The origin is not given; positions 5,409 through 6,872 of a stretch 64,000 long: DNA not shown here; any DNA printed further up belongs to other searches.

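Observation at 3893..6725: FtsEX followed by a PcsB-like coiled-coil/Cys-His hydrolase: a complete divisome-coupled cell-wall hydrolase module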

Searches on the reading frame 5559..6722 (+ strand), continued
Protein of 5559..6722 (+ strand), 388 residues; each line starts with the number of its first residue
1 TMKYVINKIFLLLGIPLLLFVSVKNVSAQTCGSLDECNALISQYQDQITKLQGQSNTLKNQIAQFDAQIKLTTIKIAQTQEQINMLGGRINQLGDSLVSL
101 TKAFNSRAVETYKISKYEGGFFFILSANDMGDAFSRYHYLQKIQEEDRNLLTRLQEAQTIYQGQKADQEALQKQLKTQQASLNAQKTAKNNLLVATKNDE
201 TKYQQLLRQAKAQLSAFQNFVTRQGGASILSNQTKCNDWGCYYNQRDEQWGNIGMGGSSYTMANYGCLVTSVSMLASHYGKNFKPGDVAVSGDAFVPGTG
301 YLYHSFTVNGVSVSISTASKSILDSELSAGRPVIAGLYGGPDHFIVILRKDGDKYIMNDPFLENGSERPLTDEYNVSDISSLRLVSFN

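Call 20: predict_structure(alignment_id=A1)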
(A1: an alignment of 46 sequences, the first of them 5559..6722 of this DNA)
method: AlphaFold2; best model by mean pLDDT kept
length: 388 residues; sequences in the alignment: 46
mean_pLDDT: 76.4   pTM: 0.45
mean pLDDT of the five models: 76.4, 72.8, 72.4, 68.8, 66.1
residues with pLDDT >= 90: 64; 70-90: 209; 50-70: 96; < 50: 19
segments of 3 or more residues with pLDDT < 50: 23-29, 223-226, 255-258
pLDDT, mean of each block of 10 residues (from residue 1): 57 63 46 67 74 73 85 89 88 87 80 61 66 74 82 88 91 91 87 76 64 56 51 82 76 49 69 91 83 72 85 91 92 81 83 88 77 77 91
secondary structure, 60 per line:
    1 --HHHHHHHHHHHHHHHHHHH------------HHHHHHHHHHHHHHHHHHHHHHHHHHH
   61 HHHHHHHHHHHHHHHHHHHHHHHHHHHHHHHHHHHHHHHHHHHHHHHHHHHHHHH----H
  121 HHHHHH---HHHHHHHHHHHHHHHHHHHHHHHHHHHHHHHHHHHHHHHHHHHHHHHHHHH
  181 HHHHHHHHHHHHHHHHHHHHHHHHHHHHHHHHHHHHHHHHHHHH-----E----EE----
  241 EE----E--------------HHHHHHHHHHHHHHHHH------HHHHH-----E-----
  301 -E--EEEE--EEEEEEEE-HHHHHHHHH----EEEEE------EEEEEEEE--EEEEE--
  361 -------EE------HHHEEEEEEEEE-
elements in order: H3-21 H34-115 H120-126 H130-224 H262-278 H285-289 E305-308 E311-318 H320-328 E333-337 E344-351 E354-358 E379-387
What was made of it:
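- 5658..6230 (+): Coiled-coil hairpin: helix 1 (residues 33-114), short tip element (115-128), helix 2 (129-223). AF2 helices (call 20).
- Checked: AlphaFold2 gives two long helices in the first model's numbering (true residue + 1): 34-115 and 130-224 (call 20).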

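Call 23: fold_search(model_id=the predicted structure, library=pdb)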
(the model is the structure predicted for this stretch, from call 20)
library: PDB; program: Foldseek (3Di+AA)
matches with E <= 10: 862; with E <= 0.001: 4
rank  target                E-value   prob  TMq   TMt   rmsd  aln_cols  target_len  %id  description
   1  4cgk_B                3.0e-04  0.97  0.22  0.23  47.5       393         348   12  Crystal structure of the essential protein PcsB from Streptococcus pneumoniae (released 2014-05-21)
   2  4cgk_A                3.6e-04  0.82  0.16  0.17  46.1       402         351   13  Crystal structure of the essential protein PcsB from Streptococcus pneumoniae (released 2014-05-21)
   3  8tzl_E                4.9e-04  0.99  0.29  0.31  25.9       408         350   14  Cryo-EM structure of Vibrio cholerae FtsE/FtsX/EnvC complex, full-length (released 2023-12-20)
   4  6tpi_A                9.3e-04  1.00  0.36  0.37  28.6       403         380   14  EnvC bound to the FtsX periplasmic domain (released 2020-11-04)
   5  8i4v_B                2.2e-03  1.00  0.28  0.37   6.7       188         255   15  Cryo-EM structure of 5-subunit Smc5/6 arm region (released 2024-06-26)
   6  3k8u                  2.5e-03  1.00  0.24  0.59   5.3       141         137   16  Crystal Structure of the Peptidase Domain of Streptococcus ComA, a Bi-functional ABC Transporter Involved in Quorum Sens (released 2010-02-23)
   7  5y05                  4.0e-03  1.00  0.30  0.46  12.7       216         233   13  Structural characterization of msmeg_4306 from Mycobacterium smegmatis (released 2018-05-02)
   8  5xg2                  4.3e-03  0.99  0.20  0.32  12.1       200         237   12  Crystal structure of a coiled-coil segment (residues 345-468 and 694-814) of Pyrococcus yayanosii Smc (released 2017-06-07)
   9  4ilo_A                4.8e-03  1.00  0.25  0.35  13.8       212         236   12  2.12A resolution structure of CT398 from Chlamydia trachomatis (released 2014-01-01)
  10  7n87_MODEL_1_A        5.7e-03  0.99  0.22  0.49   5.9       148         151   19  Solution NMR structure of peptidase domain from Clostridium thermocellum PCAT1 (released 2021-12-29)
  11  3g67_A                7.2e-03  0.99  0.20  0.34  16.9       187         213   12  Crystal Structure of a Soluble Chemoreceptor from Thermotoga maritima (released 2009-07-28)
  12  5y06                  7.7e-03  0.95  0.17  0.26  17.2       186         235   16  Structural characterization of msmeg_4306 from Mycobacterium smegmatis (released 2018-05-02)
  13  5nnv_D                8.1e-03  1.00  0.30  0.40   6.5       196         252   13  Structure of a Bacillus subtilis Smc coiled coil middle fragment (released 2017-06-21)
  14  5nnv_B                9.2e-03  0.99  0.26  0.39   7.7       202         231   14  Structure of a Bacillus subtilis Smc coiled coil middle fragment (released 2017-06-21)
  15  3g6b_A                9.2e-03  0.97  0.19  0.32  17.3       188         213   13  Crystal structure of a Soluble Chemoreceptor from Thermotoga maritima Asn217Ile mutant (released 2009-07-28)
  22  6ewy                  1.5e-02  1.00  0.40  0.72   4.6       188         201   12  RipA Peptidoglycan hydrolase (Rv1477, Mycobacterium tuberculosis) N-terminal domain (released 2018-05-02)
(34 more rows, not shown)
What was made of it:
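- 5658..6230 (+): Foldseek of the full model: PcsB 4cgk and EnvC 8tzl_E / 6tpi_A are the top hits (call 23).
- Closest known: PcsB of Streptococcus pneumoniae. Same: PcsB is the top Foldseek hit for the full-length model (call 23).
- Foldseek of the full-length model ranks PcsB and EnvC (from FtsEX complexes) first (call 23).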

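Call 32: find_related_loci(query=A1, collection=genome_contigs, flank=6000)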
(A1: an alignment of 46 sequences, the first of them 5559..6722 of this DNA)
Query A1 (388 aa) in genome_contigs; peptide patterns used: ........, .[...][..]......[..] (x = any residue, [..] = any of these).
330 stretches matched a pattern; 319 encode a relative of the query (tblastn E <= 1e-3); the best 80 are kept; 80 distinct loci.
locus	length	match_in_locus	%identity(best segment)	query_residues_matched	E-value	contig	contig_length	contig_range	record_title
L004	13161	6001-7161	82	2-388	0e+0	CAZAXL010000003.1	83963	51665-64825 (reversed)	MAG TPA_asm: uncultured Gammaproteobacteria bacterium isolate SRP062349_co2_103 genome assembly, contig: NODE_179_length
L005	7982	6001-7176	78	2-388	0e+0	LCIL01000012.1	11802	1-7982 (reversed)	MAG: Candidatus Woesebacteria bacterium GW2011_GWA1_44_23 UW47_C0012, whole genome shotgun sequence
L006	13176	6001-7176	74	2-388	0e+0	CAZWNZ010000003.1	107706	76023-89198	MAG TPA_asm: uncultured Gammaproteobacteria bacterium isolate SRP192927_co3_839 genome assembly, contig: NODE_227_length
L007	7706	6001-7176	76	2-388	0e+0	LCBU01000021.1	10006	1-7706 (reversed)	MAG: Candidatus Woesebacteria bacterium GW2011_GWA1_41_7 UU74_C0021, whole genome shotgun sequence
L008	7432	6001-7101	75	22-388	0e+0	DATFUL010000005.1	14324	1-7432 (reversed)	MAG TPA_asm: Patescibacteria group bacterium isolate SMAG_U9436 k141_1564417, whole genome shotgun sequence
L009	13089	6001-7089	75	26-388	0e+0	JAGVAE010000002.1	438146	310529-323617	MAG: Candidatus Woesebacteria bacterium isolate DeMMO6_57 c_000000045538, whole genome shotgun sequence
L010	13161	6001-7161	66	1-388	6e-176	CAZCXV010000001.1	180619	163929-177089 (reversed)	MAG TPA_asm: uncultured Gammaproteobacteria bacterium isolate SRP062349_co2_267 genome assembly, contig: NODE_32_length_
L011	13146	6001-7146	67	3-388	5e-175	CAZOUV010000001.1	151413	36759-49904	MAG TPA_asm: uncultured Gammaproteobacteria bacterium isolate SRP319275_co4_254 genome assembly, contig: NODE_50_length_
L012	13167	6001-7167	65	9-388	1e-169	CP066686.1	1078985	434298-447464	MAG: Candidatus Woesebacteria bacterium isolate NC_groundwater_442_Ag_B-0.1um_40_41 chromosome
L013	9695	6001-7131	65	15-388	2e-167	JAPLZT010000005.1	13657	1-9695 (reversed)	MAG: Candidatus Woesebacteria bacterium isolate LacPavin_0920_WC90_MAG_37_8 LacPavin_0920_WC90_scaffold_1585465, whole g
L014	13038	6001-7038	68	47-387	4e-167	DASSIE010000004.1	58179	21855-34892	MAG TPA_asm: Patescibacteria group bacterium isolate SMAG_U1079 k141_4721, whole genome shotgun sequence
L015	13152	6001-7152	64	2-388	3e-164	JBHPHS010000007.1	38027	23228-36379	Patescibacteria group bacterium isolate SAG AM-312-A20 AM-312-A20_NODE_7, whole genome shotgun sequence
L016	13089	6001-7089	64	26-388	2e-162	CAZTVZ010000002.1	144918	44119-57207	MAG TPA_asm: uncultured Gammaproteobacteria bacterium isolate binchicken_co27_378 genome assembly, contig: NODE_144_leng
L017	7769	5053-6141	68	28-388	1e-161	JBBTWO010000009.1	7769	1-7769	MAG: Patescibacteria group bacterium isolate H41-bin046_1 H41_bin046_1_000000000009, whole genome shotgun sequence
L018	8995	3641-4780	63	11-388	2e-157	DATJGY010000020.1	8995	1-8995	MAG TPA_asm: Alphaproteobacteria bacterium isolate SMAG_U15498 k141_5858178, whole genome shotgun sequence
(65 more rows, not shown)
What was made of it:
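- Tried and rejected: The closer alignment A1 worked (call 32).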

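Call 49: search_solved_structures(query=A3, max_evalue=10, show_alignments=0)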
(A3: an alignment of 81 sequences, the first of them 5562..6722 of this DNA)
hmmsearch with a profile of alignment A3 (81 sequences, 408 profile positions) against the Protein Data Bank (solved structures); distinct sequences matched with E-value up to 10: 497 (the best 60 are shown).
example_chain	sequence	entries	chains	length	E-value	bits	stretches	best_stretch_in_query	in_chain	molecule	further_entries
8hd0_E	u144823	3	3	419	2.4e-19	72.7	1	18-240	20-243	Murein hydrolase activator EnvC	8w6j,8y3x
6tpi_A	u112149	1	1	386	2.3e-15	59.6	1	33-240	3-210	Murein hydrolase activator EnvC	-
8tzk_E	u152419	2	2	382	3.1e-14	55.9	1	12-242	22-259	Peptidase M23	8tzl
4cgk_A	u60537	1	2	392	5.1e-09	38.7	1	1-230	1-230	SECRETED 45 KDA PROTEIN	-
8qox_B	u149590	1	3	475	1.4e-08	37.2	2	17-111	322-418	Conserved membrane protein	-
8i6o_E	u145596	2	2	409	1.2e-07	34.2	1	32-237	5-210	Membrane-bound metallopeptidase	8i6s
4lin_A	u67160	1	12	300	5.8e-06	28.6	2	37-123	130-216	Tail needle protein gp26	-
7muc_AF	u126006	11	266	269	8.5e-06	28.1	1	29-110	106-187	DotF | IcmG (DotF)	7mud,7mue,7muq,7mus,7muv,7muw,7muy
4q4t_A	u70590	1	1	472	4e-05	25.8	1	41-221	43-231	Peptidoglycan endopeptidase RipA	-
4q4g_X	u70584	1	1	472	4e-05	25.8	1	41-221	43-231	Peptidoglycan endopeptidase RipA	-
4q4n_A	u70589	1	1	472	4e-05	25.8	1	41-221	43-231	Peptidoglycan endopeptidase RipA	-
2yo3_A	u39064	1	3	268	4.3e-05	25.8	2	45-109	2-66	GENERAL CONTROL PROTEIN GCN4, PUTATIVE INNER MEMBRANE PROTEIN, GENERAL CONTROL PROTEIN GCN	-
6ewy_A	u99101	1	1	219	4.6e-05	25.6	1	42-221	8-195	Peptidoglycan endopeptidase RipA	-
5xg2_A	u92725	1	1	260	6.2e-05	25.2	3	45-109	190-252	Chromosome partition protein Smc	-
8aud_A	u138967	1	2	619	0.00011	24.4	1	19-231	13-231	Cell wall-associated hydrolases (Invasion-associated proteins)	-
8idc_E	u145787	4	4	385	0.005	19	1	53-210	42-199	NlpC/P60 family protein | Probable endopeptidase MT2245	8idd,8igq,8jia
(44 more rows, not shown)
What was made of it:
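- Closest known: CwlO. Same: RipA and RipC coiled coils are matched by profile (4e-5 and 5e-3, call 49) and by Foldseek (6ewy and 9hmx_A, target-normalised TM 0.72-0.75, call 23).
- The closest sequence relatives of the coiled coil are EnvC and PcsB, both division factors (call 49).
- Tried and rejected: The family profile was needed (call 49).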

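Call 66: search_protein_families(library=pfam, alignment_id=A3, max_evalue=0.01)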
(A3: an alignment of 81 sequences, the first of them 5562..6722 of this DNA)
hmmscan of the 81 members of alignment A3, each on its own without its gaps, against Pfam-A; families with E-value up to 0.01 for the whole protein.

A. member 1, window:5562-6722:+ (387 aa): 7 families
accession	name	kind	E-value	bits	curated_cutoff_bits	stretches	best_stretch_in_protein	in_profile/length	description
PF13529.12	Peptidase_C39_2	-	2.5e-07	31.8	24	1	241-359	5-142/143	Peptidase_C39 like family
PF03412.21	Peptidase_C39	-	0.00035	20.9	22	1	261-363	8-107/133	Peptidase C39 family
PF24568.1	CC_PcsB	-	0.00044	20.5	27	1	100-157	12-69/75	Peptidoglycan hydrolase PcsB, coiled-coil domain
PF25762.1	HAUS1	-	0.00072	19.9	40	1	32-109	122-199/236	HAUS augmin-like complex subunit 1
PF04108.17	ATG17_like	-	0.0013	18.8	43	1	19-216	108-280/355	Autophagy protein ATG17-like domain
PF15960.10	DUF4763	-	0.0025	17.5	30.1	1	27-99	74-146/236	Domain of unknown function (DUF4763)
PF11932.13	DUF3450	-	0.0076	16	32.6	1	32-95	24-87/241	Protein of unknown function (DUF3450)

B. families by the number of members that match (of 81 scanned): 82 families (the first 25 are shown)
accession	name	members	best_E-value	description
PF13529.12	Peptidase_C39_2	77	3.6e-14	Peptidase_C39 like family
PF03412.21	Peptidase_C39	47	3.5e-08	Peptidase C39 family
PF24568.1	CC_PcsB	38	8.4e-09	Peptidoglycan hydrolase PcsB, coiled-coil domain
PF11932.13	DUF3450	24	1.4e-06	Protein of unknown function (DUF3450)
PF08614.16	ATG16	23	4.4e-07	Autophagy protein 16 (ATG16)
PF00038.26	Filament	11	0.00046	Intermediate filament protein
PF12385.14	Peptidase_C70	7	2.3e-05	Papain-like cysteine protease AvrRpt2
PF07889.17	DUF1664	6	0.00037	Protein of unknown function (DUF1664)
PF10473.14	CENP-F_leu_zip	5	3.4e-05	Leucine-rich repeats of kinetochore protein Cenp-F/LEK1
PF06818.20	Fez1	5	5.6e-05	Fez1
PF15960.10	DUF4763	4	5.8e-05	Domain of unknown function (DUF4763)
PF06009.19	Laminin_II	4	7e-05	Laminin Domain II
PF14257.11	DUF4349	4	0.0002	Domain of unknown function (DUF4349)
PF25762.1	HAUS1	4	0.00072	HAUS augmin-like complex subunit 1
PF24555.1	CC4_CEP85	3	1.5e-05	Centrosomal protein of 85 kDa-like, CC4 coiled-coil domain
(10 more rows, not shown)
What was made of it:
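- On Peptidase_C39_2 (PF13529, papain-like clan): 77 of 81 diverged relatives match, best E=3.6e-14 (call 66).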

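Call 77: search_protein_families(library=pfam, proteins=[L003:6161-6940:+], max_evalue=0.01)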
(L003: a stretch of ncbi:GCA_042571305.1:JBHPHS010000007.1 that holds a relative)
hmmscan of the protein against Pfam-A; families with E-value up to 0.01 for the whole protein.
L003:6161-6940:+ (260 aa): 1 family
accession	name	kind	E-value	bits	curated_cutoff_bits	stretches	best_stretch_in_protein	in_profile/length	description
PF00932.25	LTD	-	9e-07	29.7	34.3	1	23-74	5-59/109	Lamin Tail Domain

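Call 83: find_encoding_contigs(protein=P0001, flank=1000, max_places=2)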
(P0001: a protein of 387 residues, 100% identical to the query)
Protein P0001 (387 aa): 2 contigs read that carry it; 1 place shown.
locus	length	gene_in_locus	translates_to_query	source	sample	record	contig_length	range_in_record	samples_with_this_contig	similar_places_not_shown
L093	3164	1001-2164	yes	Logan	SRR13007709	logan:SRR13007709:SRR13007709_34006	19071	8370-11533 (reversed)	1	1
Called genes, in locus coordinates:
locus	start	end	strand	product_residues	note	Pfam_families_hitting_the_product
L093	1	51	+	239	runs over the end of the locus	PF02463:SMC_N (weak), PF20720:nSTAND3 (faint), PF25199:nSTAND_NTPase5 (faint), PF00005:ABC_tran, PF13304:AAA_21 (faint)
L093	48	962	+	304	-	PF18075:FtsX_ECD, PF02687:FtsX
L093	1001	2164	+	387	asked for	PF13529:Peptidase_C39_2 (weak)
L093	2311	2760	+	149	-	PF04892:VanZ-LLP1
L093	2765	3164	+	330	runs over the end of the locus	PF01073:3Beta_HSD, PF01370:Epimerase, PF02719:Polysacc_synt_2, PF04321:RmlD_sub_bind, PF07993:NAD_binding_4 (faint), PF08659:KR (faint), PF13460:NAD_binding_10 (weak), PF16363:GDP_Man_Dehyd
